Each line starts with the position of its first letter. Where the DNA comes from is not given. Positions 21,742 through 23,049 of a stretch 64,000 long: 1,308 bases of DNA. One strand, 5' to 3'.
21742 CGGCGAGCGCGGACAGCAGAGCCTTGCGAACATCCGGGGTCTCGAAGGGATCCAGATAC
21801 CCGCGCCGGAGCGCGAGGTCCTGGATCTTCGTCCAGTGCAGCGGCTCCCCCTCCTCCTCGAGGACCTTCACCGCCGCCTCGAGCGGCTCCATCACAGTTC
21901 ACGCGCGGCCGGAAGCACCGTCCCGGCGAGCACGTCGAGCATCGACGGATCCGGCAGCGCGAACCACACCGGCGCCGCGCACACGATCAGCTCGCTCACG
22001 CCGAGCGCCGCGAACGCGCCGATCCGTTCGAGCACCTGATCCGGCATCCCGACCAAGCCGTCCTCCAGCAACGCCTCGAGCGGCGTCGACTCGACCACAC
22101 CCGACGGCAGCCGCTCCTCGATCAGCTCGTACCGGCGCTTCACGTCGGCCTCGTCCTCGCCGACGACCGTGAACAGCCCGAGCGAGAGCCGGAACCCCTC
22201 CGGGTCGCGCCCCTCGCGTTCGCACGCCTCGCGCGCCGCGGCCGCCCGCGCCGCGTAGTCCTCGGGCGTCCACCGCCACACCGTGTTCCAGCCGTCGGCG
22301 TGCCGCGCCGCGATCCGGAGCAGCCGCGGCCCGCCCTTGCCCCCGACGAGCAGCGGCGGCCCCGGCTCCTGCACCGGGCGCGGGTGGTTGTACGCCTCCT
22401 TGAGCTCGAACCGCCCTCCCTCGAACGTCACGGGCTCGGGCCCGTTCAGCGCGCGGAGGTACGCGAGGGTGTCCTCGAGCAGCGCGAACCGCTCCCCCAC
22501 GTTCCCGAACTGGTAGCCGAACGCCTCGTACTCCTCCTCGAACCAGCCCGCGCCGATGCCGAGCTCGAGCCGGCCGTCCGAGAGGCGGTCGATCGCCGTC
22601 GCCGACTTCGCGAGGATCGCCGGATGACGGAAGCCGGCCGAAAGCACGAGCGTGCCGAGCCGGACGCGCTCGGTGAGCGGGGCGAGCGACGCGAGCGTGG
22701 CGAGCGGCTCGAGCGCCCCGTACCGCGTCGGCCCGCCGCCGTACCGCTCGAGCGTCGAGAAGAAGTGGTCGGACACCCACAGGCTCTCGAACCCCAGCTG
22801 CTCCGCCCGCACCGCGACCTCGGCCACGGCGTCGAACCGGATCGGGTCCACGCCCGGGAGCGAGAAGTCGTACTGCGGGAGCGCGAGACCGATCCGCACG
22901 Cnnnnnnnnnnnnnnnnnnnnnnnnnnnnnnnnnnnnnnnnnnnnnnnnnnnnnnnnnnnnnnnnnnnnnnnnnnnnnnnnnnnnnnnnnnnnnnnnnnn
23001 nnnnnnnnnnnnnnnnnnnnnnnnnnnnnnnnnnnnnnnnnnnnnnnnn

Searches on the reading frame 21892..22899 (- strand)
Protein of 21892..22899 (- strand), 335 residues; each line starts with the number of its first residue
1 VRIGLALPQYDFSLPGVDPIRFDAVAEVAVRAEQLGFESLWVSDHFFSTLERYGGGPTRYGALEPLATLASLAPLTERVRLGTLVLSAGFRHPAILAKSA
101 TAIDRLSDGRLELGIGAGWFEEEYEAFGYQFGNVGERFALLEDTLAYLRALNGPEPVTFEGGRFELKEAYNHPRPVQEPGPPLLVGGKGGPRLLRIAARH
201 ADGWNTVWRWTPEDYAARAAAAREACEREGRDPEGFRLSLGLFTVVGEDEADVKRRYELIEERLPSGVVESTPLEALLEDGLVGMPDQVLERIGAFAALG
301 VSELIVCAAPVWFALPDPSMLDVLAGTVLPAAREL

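Call 3: search_protein_families(library=pfam, proteins=[window:21892-22899:-], max_evalue=0.01)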
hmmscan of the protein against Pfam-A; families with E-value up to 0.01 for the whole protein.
window:21892-22899:- (335 aa): 1 family
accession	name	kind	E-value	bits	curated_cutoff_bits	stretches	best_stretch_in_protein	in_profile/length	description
PF00296.26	Bac_luciferase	-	1.2e-58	199.4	27.9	1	2-302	2-313/314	Luciferase-like monooxygenase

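Call 4: search_protein_families(library=ncbifam, proteins=[window:21892-22899:-], max_evalue=0.01)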
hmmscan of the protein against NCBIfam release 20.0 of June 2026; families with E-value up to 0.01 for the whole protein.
window:21892-22899:- (335 aa): 32 families (the best 25 are shown)
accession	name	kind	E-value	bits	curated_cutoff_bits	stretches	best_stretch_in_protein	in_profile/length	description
TIGR03560.1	F420_Rv1855c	subfamily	6.4e-64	215.9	231.4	1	21-239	11-225/227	TIGR03560 family F420-dependent LLM class oxidoreductase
TIGR03619.1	F420_Rv2161c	subfamily_domain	1.2e-56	192.1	166.9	1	27-306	2-245/247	TIGR03619 family F420-dependent LLM class oxidoreductase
TIGR03621.1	F420_MSMEG_2516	subfamily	2.1e-48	164.9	213.15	1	18-202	9-171/295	TIGR03621 family F420-dependent LLM class oxidoreductase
TIGR03856.1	F420_MSMEG_2906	subfamily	5.2e-38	131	243.7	1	21-241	14-209/249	LLM class F420-dependent oxidoreductase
TIGR03571.1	lucif_BA3436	subfamily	3.3e-29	102.1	303.9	1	3-242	13-241/304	TIGR03571 family LLM class oxidoreductase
TIGR04021.1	LLM_DMSO2_sfnG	equivalog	5.8e-26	91.7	382.95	1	23-259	28-251/350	dimethylsulfone monooxygenase SfnG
NF002619.0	PRK02271.1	equivalog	8.4e-24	84.4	276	1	23-252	14-221/329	5,10-methylenetetrahydromethanopterin reductase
TIGR03557.1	F420_G6P_family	subfamily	2.6e-23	82.6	210.4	1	26-207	16-188/316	TIGR03557 family F420-dependent LLM class oxidoreductase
TIGR04020.1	seco_metab_LLM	subfamily_domain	4.1e-23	82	244.45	1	21-256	17-241/341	MupA/Atu3671 family FMN-dependent luciferase-like monooxygenase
TIGR03565.1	alk_sulf_monoox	equivalog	6.4e-22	78.1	518.2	1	57-252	47-235/346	FMNH2-dependent alkanesulfonate monooxygenase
TIGR03857.1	F420_MSMEG_2249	hypoth_equivalog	4.6e-21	75.4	218.4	1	25-245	16-215/329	TIGR03857 family LLM class F420-dependent oxidoreductase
TIGR04465.1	ArgArg_F420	equivalog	4.8e-21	75.2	470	1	21-259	58-284/364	F420-dependent hydroxymycolic acid dehydrogenase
TIGR04027.1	LLM_KPN_01858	hypoth_equivalog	5.1e-21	75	412.9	1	21-151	18-138/326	putative FMN-dependent luciferase-like monooxygenase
TIGR03564.1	F420_MSMEG_4879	subfamily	2.7e-20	73.1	234.25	1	61-305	23-264/265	TIGR03564 family F420-dependent LLM class oxidoreductase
TIGR04024.1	F420_NP1902A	hypoth_equivalog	3.1e-20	72.2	345.4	1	12-254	4-225/330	TIGR04024 family LLM class F420-dependent oxidoreductase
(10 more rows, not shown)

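Call 46: search_solved_structures(query=window:21892-22899:-, max_evalue=1e-10)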
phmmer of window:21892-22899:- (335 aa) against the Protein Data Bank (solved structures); distinct sequences matched with E-value up to 1e-10: 25.
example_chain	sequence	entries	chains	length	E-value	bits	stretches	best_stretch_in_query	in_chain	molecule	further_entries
3rao_A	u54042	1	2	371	5.2e-26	95.2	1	19-218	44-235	Putative Luciferase-like Monooxygenase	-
9fp4_A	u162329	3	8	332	1.8e-21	80.2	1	20-285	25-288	F420-dependent hydroxymycolic acid dehydrogenase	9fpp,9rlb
7jv3_A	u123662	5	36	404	4.3e-18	69.2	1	67-251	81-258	Alkanesulfonate monooxygenase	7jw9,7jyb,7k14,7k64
3b4y_A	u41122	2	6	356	1.4e-17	67.5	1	25-235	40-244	PROBABLE F420-DEPENDENT GLUCOSE-6-PHOSPHATE DEHYDROGENASE FGD1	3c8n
9g64_A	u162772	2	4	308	1.7e-17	67.2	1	57-191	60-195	F420-dependent oxidoreductase | Putative F420-dependent oxidoreductase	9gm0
9gkh_A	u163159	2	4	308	2.4e-17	66.7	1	57-191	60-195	Putative F420-dependent oxidoreductase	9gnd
9gnc_A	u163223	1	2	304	9.1e-17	64.8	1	57-191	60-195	Putative F420-dependent oxidoreductase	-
5lxe_A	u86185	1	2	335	1.9e-16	63.8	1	25-232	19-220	F420-dependent glucose-6-phosphate dehydrogenase 1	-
8qpm_A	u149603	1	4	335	8.4e-16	61.6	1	32-236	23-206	5,10-methylenetetrahydromethanopterin reductase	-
8qpl_A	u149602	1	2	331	1e-15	61.4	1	32-236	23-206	5,10-methylenetetrahydromethanopterin reductase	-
8qq8_A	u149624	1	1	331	1.1e-15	61.3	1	32-236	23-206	5,10-methylenetetrahydromethanopterin reductase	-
7bip_A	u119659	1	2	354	3.3e-15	59.6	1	22-263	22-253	Luciferase-like monooxygenase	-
8cbb_A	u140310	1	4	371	4.1e-15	59.4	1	32-254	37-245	Alkanal monooxygenase alpha chain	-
8k74_A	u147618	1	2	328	6.2e-15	58.8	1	20-137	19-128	Alkanal monooxygenase alpha chain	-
8vw6_A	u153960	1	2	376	2.7e-14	56.6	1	19-254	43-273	Alkanesulfonate monooxygenase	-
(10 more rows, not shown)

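Call 55: find_homologous_proteins(query=window:21892-22899:-, max_evalue=1e-20)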
Query window:21892-22899:- (335 aa): 3610 proteins with E <= 1e-20 among 8000 candidates; the best 120 are listed.
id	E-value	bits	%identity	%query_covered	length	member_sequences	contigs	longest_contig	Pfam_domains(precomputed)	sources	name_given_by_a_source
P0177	2.7e-214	729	98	100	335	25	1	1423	PF00296.27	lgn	-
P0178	1.1e-205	701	93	100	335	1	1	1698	PF00296.27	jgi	jgi:probable F420-dependent oxidoreductase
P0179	6.8e-201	685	92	100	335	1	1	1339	PF00296.27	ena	-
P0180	1.3e-198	678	90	100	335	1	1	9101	PF00296.27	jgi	jgi:probable F420-dependent oxidoreductase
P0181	1.7e-196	671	90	100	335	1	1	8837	PF00296.27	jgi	jgi:probable F420-dependent oxidoreductase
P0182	9.2e-196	668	90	100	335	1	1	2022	PF00296.27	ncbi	-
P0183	1.8e-194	664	89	100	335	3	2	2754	PF00296.27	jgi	jgi:probable F420-dependent oxidoreductase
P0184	1.3e-188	645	88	99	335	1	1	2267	PF00296.27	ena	-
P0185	9.4e-188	642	86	100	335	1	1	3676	PF00296.27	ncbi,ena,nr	ncbi:MAG TPA: LLM class flavin-dependent oxidoreductase [Actinomycetota bacterium]|nr:LLM class flav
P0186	2.1e-187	641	86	100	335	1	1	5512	PF00296.27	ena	-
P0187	1.4e-186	638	86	100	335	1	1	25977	PF00296.27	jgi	jgi:probable F420-dependent oxidoreductase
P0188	4.1e-186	637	84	100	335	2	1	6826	PF00296.27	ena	-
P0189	2.5e-180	617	81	100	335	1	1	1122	PF00296.27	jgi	jgi:probable F420-dependent oxidoreductase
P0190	7.9e-177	606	80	100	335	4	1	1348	PF00296.27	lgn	-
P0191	2.9e-172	591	79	100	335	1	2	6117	PF00296.27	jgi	jgi:probable F420-dependent oxidoreductase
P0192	4.8e-169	580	79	100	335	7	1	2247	PF00296.27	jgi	jgi:probable F420-dependent oxidoreductase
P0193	1.0e-168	579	77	100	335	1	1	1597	PF00296.27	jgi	jgi:probable F420-dependent oxidoreductase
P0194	1.7e-168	579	79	100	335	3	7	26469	PF00296.27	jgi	jgi:probable F420-dependent oxidoreductase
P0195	3.0e-168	578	76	100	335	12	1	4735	PF00296.27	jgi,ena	-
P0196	2.3e-167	575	77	100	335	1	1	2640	PF00296.27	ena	-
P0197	2.4e-167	575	78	100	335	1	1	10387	PF00296.27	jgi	jgi:probable F420-dependent oxidoreductase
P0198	2.7e-167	575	78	100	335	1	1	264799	PF00296.27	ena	-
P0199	3.2e-167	574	77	100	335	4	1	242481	PF00296.27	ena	-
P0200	3.7e-167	574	77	100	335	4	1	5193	PF00296.27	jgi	jgi:probable F420-dependent oxidoreductase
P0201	4.5e-167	574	78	100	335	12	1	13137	PF00296.27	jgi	jgi:probable F420-dependent oxidoreductase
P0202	1.5e-166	572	76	100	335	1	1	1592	PF00296.27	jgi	jgi:probable F420-dependent oxidoreductase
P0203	1.6e-166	572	76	100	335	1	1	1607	PF00296.27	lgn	-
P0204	1.6e-166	572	76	100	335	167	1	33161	PF00296.27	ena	-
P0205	2.8e-166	571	77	100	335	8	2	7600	PF00296.27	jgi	-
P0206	3.3e-166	571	76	100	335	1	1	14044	PF00296.27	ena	-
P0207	3.6e-166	571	76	100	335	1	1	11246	PF00296.27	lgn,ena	-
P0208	5.2e-166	570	76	100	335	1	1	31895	PF00296.27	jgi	jgi:probable F420-dependent oxidoreductase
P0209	8.1e-166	570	77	100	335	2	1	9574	PF00296.27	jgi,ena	jgi:probable F420-dependent oxidoreductase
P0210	9.4e-166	570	76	100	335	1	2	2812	PF00296.27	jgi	jgi:probable F420-dependent oxidoreductase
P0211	1.4e-165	569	76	100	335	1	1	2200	PF00296.27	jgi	jgi:probable F420-dependent oxidoreductase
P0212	2.0e-165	568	76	100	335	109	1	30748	PF00296.27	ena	-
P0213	4.6e-165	567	78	100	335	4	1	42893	PF00296.27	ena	-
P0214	5.7e-165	567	78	100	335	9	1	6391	PF00296.27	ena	-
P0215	8.4e-165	566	76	100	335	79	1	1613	PF00296.27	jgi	jgi:probable F420-dependent oxidoreductase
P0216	1.6e-164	566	76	100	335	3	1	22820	PF00296.27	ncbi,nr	ncbi:MAG TPA: LLM class flavin-dependent oxidoreductase [Actinomycetota bacterium]|nr:LLM class flav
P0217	2.1e-164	565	76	100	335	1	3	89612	PF00296.27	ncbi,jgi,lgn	jgi:probable F420-dependent oxidoreductase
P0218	2.5e-164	565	75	100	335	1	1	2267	PF00296.27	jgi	jgi:probable F420-dependent oxidoreductase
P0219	4.3e-164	564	76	100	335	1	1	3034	PF00296.27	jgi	jgi:probable F420-dependent oxidoreductase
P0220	5.4e-164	564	76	100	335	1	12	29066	PF00296.27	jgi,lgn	jgi:probable F420-dependent oxidoreductase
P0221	1.4e-163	562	76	100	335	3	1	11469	PF00296.27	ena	-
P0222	1.4e-163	562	74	100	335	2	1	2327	PF00296.27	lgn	-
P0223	6.9e-163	560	76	100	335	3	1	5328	PF00296.27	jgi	jgi:probable F420-dependent oxidoreductase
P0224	1.3e-162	559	76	100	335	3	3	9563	PF00296.27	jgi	jgi:probable F420-dependent oxidoreductase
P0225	1.9e-162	559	75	100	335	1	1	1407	PF00296.27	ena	-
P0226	2.1e-162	559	76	100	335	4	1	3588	PF00296.27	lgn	-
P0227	2.3e-162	558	76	100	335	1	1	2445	PF00296.27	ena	-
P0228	2.5e-162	558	76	100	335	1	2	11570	PF00296.27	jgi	jgi:probable F420-dependent oxidoreductase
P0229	3.9e-162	558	76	100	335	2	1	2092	PF00296.27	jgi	jgi:probable F420-dependent oxidoreductase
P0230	4.0e-162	558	74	100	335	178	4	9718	PF00296.27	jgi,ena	-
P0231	5.8e-162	557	74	100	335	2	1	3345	PF00296.27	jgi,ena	-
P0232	6.6e-162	557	76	99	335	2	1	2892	PF00296.27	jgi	jgi:probable F420-dependent oxidoreductase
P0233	9.0e-162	556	75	100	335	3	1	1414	PF00296.27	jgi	jgi:probable F420-dependent oxidoreductase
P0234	9.0e-162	556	75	100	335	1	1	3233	PF00296.27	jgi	-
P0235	9.8e-162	556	76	100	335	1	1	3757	PF00296.27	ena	-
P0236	1.1e-161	556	75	100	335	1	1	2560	PF00296.27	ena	-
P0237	1.3e-161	556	76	100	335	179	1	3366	PF00296.27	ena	-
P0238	4.5e-161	554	74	100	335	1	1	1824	PF00296.27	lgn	-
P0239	7.0e-161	554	75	100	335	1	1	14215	PF00296.27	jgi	jgi:probable F420-dependent oxidoreductase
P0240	8.1e-161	553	75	100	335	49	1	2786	PF00296.27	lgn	-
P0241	8.9e-161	553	75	100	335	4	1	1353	PF00296.27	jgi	jgi:probable F420-dependent oxidoreductase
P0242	1.5e-160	552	75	100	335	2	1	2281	PF00296.27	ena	-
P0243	2.6e-160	552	74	100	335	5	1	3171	PF00296.27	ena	-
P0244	9.1e-160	550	75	100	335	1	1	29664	PF00296.27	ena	-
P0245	9.2e-160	550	75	100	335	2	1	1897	PF00296.27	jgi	jgi:probable F420-dependent oxidoreductase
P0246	9.4e-160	550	75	99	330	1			PF00296.27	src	-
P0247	1.3e-159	549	73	100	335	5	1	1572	PF00296.27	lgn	-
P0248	2.4e-159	548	73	100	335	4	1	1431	PF00296.27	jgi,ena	-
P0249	2.6e-159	548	73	100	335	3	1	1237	PF00296.27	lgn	-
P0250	5.4e-159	547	74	100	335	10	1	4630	PF00296.27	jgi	-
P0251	5.5e-159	547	75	99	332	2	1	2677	PF00296.27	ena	-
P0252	6.5e-159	547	74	100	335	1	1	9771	PF00296.27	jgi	jgi:probable F420-dependent oxidoreductase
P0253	1.1e-158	546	73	100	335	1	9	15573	PF00296.27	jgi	jgi:probable F420-dependent oxidoreductase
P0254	1.5e-158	546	74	100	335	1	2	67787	PF00296.27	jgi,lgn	jgi:probable F420-dependent oxidoreductase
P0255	2.8e-158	545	74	100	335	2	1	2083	PF00296.27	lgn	-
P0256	3.2e-158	545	74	100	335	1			PF00296.27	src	-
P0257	7.9e-158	543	73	100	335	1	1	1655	PF00296.27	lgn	-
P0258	1.5e-157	543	73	100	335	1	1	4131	PF00296.27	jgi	jgi:probable F420-dependent oxidoreductase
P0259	1.6e-157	543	72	100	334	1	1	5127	PF00296.27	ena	-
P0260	1.6e-157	542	74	100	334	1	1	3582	PF00296.27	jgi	jgi:probable F420-dependent oxidoreductase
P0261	1.7e-157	542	72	100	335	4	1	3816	PF00296.27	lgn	-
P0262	4.7e-157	541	73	99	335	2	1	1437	PF00296.27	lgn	-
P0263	5.6e-157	541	73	100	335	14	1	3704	PF00296.27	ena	-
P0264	7.6e-157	540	72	100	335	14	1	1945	PF00296.27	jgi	jgi:probable F420-dependent oxidoreductase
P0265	1.0e-156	540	72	100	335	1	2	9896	PF00296.27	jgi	jgi:probable F420-dependent oxidoreductase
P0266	1.2e-156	540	72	100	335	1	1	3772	PF00296.27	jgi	jgi:probable F420-dependent oxidoreductase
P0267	1.5e-156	539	72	100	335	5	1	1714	PF00296.27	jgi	jgi:probable F420-dependent oxidoreductase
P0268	1.6e-156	539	73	100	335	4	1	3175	PF00296.27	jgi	-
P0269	2.2e-156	539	72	100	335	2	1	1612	PF00296.27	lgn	-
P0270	2.5e-156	539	72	100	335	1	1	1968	PF00296.27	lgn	-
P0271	6.3e-156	537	72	100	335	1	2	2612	PF00296.27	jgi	jgi:probable F420-dependent oxidoreductase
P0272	7.4e-156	537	73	100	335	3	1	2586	PF00296.27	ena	-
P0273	1.0e-155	537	73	100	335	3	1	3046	PF00296.27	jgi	jgi:probable F420-dependent oxidoreductase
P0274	1.5e-155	536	72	100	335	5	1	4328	PF00296.27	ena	-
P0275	1.7e-155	536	71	100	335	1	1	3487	PF00296.27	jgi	jgi:probable F420-dependent oxidoreductase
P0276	1.7e-155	536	70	100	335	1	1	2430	PF00296.27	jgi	jgi:probable F420-dependent oxidoreductase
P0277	1.8e-155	536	73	100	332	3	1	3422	PF00296.27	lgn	-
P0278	2.3e-155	535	72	100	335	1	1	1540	PF00296.27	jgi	-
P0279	2.4e-155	535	72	100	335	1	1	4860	PF00296.27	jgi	jgi:probable F420-dependent oxidoreductase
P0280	2.4e-155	535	72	100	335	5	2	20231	PF00296.27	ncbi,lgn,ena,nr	ncbi:MAG TPA: LLM class flavin-dependent oxidoreductase [Actinomycetota bacterium]|nr:LLM class flav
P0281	2.5e-155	535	74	100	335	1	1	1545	PF00296.27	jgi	jgi:probable F420-dependent oxidoreductase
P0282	3.6e-155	535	72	100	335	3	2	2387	PF00296.27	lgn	-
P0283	4.6e-155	534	71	100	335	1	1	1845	PF00296.27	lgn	-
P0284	5.7e-155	534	71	100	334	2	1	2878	PF00296.27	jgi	-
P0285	6.7e-155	534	73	100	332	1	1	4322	PF00296.27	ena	-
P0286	7.6e-155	534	71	100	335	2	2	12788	PF00296.27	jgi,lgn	jgi:probable F420-dependent oxidoreductase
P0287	7.8e-155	534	73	100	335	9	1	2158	PF00296.27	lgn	-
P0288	9.0e-155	533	71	100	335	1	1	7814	PF00296.27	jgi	jgi:probable F420-dependent oxidoreductase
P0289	9.5e-155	533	73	99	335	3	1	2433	PF00296.27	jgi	-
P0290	1.5e-154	533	73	100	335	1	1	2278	PF00296.27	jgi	jgi:probable F420-dependent oxidoreductase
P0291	1.6e-154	533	71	100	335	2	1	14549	PF00296.27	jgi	jgi:probable F420-dependent oxidoreductase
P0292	1.8e-154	532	73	100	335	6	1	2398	PF00296.27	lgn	-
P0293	1.9e-154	532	73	100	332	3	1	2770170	PF00296.27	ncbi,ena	-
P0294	3.2e-154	532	70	100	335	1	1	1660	PF00296.27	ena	-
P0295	4.6e-154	531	71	100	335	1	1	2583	PF00296.27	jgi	jgi:probable F420-dependent oxidoreductase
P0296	5.9e-154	531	72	100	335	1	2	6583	PF00296.27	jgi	jgi:probable F420-dependent oxidoreductase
